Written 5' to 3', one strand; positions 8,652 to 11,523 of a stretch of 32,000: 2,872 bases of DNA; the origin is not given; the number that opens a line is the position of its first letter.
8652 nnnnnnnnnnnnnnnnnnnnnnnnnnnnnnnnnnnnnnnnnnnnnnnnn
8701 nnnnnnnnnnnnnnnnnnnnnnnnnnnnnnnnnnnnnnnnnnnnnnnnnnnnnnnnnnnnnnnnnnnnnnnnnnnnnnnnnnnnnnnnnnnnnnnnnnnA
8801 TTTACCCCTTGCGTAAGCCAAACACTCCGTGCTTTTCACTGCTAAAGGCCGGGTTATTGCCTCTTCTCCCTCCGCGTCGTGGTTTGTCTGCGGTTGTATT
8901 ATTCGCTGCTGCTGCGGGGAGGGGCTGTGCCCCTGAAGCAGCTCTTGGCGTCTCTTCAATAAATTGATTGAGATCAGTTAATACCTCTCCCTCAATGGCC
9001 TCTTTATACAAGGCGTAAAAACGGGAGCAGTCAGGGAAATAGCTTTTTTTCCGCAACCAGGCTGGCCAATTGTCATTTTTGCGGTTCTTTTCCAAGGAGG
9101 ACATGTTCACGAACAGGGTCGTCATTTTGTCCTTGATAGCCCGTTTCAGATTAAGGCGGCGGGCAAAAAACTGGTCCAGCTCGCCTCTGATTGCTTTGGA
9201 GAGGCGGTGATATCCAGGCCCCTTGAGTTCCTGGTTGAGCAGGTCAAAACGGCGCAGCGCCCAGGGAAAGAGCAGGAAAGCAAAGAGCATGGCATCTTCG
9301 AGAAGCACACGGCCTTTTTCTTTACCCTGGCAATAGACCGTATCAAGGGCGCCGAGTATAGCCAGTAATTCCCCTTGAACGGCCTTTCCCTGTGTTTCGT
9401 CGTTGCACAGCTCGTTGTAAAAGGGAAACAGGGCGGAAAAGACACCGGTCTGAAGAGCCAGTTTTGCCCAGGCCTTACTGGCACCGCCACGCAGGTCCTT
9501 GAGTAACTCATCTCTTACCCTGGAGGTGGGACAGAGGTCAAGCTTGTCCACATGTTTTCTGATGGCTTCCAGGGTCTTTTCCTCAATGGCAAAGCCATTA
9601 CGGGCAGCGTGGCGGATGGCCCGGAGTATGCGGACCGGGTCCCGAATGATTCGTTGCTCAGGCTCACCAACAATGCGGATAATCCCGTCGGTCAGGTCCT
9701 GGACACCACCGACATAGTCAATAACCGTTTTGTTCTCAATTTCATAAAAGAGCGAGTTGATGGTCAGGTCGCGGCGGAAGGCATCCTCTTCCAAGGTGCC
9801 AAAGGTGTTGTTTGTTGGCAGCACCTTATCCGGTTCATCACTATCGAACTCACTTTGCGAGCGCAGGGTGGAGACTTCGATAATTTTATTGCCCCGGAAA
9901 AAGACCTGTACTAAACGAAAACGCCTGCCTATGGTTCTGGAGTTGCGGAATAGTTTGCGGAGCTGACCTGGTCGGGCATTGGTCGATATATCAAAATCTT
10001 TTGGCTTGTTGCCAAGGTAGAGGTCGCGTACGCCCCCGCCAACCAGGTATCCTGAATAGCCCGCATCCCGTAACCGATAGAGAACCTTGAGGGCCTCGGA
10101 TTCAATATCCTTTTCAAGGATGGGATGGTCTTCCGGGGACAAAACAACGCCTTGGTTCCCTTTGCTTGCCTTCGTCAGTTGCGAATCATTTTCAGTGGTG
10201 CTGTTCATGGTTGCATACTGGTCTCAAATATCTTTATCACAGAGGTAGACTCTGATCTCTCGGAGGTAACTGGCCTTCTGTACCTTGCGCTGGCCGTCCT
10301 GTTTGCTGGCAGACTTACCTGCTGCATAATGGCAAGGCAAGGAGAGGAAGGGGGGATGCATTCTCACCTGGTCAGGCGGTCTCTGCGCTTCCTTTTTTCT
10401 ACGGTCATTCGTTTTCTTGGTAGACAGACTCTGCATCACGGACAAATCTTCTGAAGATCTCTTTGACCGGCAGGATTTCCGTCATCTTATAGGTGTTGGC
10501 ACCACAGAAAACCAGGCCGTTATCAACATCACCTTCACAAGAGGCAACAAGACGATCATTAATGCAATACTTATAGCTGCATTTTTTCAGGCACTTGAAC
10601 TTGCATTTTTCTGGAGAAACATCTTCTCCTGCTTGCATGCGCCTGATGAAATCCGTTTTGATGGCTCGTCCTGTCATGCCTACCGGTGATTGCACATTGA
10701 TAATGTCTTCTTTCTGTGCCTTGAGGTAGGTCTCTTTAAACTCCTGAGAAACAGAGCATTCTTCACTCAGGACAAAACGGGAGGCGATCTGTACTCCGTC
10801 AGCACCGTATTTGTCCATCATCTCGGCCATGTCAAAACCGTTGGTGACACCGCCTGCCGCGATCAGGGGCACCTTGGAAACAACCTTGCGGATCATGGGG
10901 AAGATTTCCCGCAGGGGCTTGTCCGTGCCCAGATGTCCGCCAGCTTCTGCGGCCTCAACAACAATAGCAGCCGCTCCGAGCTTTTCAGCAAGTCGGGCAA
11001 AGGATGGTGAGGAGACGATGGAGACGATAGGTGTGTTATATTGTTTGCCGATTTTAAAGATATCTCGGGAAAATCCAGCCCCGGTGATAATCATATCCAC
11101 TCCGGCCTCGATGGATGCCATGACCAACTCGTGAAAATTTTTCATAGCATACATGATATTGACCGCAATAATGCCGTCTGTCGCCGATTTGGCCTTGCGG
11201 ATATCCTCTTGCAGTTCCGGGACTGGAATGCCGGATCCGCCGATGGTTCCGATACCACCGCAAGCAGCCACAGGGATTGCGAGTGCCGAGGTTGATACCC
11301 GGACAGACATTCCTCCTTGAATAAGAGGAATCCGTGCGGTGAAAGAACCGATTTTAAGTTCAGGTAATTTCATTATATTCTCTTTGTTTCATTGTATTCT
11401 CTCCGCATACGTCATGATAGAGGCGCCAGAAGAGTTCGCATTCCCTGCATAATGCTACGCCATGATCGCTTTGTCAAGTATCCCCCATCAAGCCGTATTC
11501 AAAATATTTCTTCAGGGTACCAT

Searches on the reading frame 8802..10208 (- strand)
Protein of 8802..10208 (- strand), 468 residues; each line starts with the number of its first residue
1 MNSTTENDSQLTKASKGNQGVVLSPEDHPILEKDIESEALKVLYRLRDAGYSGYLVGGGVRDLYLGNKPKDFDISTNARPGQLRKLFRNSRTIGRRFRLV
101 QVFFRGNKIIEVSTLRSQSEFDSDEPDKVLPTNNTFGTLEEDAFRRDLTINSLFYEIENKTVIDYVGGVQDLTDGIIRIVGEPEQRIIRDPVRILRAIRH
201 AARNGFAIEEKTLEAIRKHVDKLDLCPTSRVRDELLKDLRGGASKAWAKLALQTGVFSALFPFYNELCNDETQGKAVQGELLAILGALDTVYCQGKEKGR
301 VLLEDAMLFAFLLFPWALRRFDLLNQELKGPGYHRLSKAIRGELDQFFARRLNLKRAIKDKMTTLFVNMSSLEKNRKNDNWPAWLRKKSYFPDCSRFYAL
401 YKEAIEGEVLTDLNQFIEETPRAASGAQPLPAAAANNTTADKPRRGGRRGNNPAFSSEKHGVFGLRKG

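Call 9: search_protein_families(library=pfam, proteins=[window:8802-10208:-], max_evalue=0.01)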
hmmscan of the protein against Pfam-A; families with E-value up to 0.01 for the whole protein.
window:8802-10208:- (468 aa): 2 families
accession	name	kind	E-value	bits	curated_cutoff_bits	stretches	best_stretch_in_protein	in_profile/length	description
PF01743.26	PolyA_pol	-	9.2e-36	123.4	23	1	54-178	2-126/126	Poly A polymerase head domain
PF12627.12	PolyA_pol_RNAbd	-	1.9e-15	56.8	22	1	205-265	1-61/64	Probable RNA and SrmB- binding site of polymerase A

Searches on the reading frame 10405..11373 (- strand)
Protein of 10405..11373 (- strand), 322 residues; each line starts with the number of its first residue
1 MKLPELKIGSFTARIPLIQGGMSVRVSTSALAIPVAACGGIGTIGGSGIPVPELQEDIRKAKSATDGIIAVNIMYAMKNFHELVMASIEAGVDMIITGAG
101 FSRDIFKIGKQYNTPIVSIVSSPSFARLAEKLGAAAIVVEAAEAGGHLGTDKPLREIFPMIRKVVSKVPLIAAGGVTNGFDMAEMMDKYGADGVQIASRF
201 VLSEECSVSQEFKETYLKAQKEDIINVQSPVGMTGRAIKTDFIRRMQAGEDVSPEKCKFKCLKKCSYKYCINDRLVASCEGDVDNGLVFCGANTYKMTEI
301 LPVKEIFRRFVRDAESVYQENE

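Call 9: search_protein_families(library=pfam, proteins=[window:10405-11373:-], max_evalue=0.01)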
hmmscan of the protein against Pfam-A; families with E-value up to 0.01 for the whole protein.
window:10405-11373:- (322 aa): 8 families
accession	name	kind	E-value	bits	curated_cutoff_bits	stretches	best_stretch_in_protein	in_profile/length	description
PF03060.21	NMO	-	3e-44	152.2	28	1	7-311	4-329/331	Nitronate monooxygenase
PF00977.27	His_biosynth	-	0.0003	20.8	23.6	1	124-200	150-222/228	Histidine biosynthesis protein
PF01070.24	FMN_dh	-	0.0014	18.2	24.9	1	103-201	208-306/350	FMN-dependent dehydrogenase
PF01081.25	Aldolase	-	0.0018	18.2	27.8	1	84-162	73-150/196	KDPG and KHG aldolase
PF01180.27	DHO_dh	-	0.0021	17.7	27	1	139-206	209-278/291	Dihydroorotate dehydrogenase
PF00478.31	IMPDH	-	0.0028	17.1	25.6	0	12-196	32-172/345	IMP dehydrogenase / GMP reductase domain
PF01207.24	Dus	-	0.0054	16.3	20.4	1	125-197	143-214/311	Dihydrouridine synthase (Dus)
PF02906.19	Fe_hyd_lg_C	-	0.0071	16.5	22.1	0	200-246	71-117/245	Iron only hydrogenase large subunit, C-terminal domain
